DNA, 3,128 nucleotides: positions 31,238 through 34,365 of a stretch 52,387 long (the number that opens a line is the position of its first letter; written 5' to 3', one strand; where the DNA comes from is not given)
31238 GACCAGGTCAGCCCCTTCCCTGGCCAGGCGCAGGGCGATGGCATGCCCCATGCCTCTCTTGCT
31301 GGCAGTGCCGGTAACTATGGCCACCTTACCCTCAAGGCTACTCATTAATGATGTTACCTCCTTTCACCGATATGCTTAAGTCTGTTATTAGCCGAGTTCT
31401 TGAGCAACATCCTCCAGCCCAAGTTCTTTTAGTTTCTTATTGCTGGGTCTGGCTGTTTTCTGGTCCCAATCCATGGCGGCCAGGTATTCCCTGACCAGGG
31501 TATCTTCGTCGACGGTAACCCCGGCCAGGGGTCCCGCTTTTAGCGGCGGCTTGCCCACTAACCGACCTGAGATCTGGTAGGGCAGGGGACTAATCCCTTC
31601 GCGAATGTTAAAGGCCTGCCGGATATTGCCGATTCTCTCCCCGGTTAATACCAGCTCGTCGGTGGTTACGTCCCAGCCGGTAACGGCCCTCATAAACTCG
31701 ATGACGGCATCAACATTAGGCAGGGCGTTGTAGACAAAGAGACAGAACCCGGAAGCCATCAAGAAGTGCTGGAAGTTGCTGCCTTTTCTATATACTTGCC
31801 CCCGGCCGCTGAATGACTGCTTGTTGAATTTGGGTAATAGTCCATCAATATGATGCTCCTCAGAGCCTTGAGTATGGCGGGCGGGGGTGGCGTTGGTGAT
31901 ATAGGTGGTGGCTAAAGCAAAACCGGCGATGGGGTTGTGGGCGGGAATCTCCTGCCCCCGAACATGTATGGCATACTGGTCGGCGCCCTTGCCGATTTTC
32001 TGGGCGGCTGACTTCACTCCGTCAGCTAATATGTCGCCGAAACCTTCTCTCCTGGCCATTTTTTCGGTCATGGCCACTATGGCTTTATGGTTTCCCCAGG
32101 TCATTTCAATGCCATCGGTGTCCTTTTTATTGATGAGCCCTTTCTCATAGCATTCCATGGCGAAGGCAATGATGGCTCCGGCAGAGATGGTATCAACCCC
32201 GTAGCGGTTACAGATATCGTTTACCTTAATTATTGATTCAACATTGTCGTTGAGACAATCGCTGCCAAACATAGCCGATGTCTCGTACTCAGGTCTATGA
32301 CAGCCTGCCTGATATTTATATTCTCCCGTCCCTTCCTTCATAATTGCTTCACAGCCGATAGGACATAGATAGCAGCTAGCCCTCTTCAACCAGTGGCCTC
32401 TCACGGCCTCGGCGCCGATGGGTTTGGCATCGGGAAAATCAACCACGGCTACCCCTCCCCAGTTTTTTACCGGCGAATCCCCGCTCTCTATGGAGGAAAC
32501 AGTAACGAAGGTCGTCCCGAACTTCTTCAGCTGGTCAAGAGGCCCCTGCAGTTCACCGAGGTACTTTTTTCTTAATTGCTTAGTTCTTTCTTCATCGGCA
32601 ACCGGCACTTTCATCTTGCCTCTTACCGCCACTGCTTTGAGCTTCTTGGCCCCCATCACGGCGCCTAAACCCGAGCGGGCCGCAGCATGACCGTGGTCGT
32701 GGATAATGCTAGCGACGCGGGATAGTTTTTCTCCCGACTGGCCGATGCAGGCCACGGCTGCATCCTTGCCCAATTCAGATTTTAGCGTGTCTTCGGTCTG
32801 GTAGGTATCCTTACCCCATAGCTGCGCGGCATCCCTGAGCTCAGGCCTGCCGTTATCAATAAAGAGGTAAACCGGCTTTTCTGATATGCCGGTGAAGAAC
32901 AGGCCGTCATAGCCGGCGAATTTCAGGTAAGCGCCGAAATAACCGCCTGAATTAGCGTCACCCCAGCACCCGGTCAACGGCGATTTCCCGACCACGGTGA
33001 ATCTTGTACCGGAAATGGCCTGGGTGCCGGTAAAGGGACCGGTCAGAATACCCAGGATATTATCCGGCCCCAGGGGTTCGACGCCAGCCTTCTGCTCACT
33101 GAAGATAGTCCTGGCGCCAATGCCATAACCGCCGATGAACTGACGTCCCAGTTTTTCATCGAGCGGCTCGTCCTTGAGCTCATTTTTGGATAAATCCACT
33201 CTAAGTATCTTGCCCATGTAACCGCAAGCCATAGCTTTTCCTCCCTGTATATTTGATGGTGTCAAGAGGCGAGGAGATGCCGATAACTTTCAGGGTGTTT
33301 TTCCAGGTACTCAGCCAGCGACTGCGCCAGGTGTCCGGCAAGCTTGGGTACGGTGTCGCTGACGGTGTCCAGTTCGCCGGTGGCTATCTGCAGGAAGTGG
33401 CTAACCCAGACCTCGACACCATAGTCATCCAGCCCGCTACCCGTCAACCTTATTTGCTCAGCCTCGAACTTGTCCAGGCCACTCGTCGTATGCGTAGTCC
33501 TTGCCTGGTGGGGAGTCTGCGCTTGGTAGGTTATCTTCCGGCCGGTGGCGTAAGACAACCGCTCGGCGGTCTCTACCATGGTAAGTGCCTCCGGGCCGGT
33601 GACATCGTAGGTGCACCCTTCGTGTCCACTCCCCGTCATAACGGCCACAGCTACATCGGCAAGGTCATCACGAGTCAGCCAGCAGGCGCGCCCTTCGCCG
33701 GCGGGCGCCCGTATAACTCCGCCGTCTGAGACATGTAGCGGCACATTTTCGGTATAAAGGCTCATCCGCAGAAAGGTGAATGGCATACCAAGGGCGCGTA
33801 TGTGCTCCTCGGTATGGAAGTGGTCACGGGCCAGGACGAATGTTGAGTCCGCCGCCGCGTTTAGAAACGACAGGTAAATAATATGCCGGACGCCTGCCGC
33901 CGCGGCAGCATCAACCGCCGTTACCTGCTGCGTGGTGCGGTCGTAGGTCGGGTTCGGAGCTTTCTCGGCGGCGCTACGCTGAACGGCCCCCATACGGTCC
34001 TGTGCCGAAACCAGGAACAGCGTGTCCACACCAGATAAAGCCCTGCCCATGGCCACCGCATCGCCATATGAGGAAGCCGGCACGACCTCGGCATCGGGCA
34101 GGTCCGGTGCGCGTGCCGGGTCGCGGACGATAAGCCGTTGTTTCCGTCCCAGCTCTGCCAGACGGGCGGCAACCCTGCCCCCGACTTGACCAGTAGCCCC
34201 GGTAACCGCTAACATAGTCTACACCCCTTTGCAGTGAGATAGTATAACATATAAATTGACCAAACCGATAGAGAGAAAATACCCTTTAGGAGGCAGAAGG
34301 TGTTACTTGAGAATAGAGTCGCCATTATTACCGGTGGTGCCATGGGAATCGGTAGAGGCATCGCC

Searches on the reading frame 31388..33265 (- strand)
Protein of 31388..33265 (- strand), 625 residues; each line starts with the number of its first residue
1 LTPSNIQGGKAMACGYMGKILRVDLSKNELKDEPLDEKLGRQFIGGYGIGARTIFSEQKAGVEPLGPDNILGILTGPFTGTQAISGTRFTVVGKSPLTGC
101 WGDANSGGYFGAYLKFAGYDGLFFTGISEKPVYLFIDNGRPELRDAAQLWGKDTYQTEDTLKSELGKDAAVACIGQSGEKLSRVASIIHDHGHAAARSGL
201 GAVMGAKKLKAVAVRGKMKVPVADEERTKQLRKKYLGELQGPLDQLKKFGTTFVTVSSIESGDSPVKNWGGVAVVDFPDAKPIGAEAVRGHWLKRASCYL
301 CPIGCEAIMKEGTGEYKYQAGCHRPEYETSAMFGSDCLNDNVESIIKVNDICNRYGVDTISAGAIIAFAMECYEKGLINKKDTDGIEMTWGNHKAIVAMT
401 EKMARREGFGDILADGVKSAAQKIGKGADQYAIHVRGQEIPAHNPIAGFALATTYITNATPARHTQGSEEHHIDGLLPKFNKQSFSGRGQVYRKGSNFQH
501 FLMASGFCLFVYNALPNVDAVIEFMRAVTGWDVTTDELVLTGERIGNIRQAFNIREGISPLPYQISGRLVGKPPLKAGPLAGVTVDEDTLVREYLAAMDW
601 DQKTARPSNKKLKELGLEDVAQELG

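Call 80: search_protein_families(library=pfam, proteins=[window:31388-33265:-], max_evalue=0.00001)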
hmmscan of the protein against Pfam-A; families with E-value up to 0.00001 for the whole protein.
window:31388-33265:- (625 aa): 2 families
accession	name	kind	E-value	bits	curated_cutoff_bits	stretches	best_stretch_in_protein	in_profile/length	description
PF01314.23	AFOR_C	-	8.1e-106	354.8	27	1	242-617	16-385/385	Aldehyde ferredoxin oxidoreductase, domains 2 & 3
PF02730.20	AFOR_N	-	2.4e-75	253.1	29.8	1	18-216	1-198/199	Aldehyde ferredoxin oxidoreductase, N-terminal domain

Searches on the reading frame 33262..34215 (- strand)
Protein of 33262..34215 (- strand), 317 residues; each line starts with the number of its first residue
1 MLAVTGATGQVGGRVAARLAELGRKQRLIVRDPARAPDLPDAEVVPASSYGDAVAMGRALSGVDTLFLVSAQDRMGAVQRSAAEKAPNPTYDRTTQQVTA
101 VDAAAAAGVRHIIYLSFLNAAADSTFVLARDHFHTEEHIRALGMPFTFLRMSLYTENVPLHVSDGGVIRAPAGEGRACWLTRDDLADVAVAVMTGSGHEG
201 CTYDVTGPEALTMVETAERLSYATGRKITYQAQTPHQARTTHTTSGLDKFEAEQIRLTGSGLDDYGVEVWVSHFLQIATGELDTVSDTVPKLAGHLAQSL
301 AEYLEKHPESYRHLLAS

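Call 80: search_protein_families(library=pfam, proteins=[window:33262-34215:-], max_evalue=0.00001)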
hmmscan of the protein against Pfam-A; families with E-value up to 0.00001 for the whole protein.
window:33262-34215:- (317 aa): 2 families
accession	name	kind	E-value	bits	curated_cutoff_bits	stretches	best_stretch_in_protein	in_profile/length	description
PF05368.20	NmrA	-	1.1e-20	74.9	27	1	2-234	5-244/298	NmrA-like family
PF13460.12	NAD_binding_10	-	1.1e-18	68.2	27.2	1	6-193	1-181/184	NAD(P)H-binding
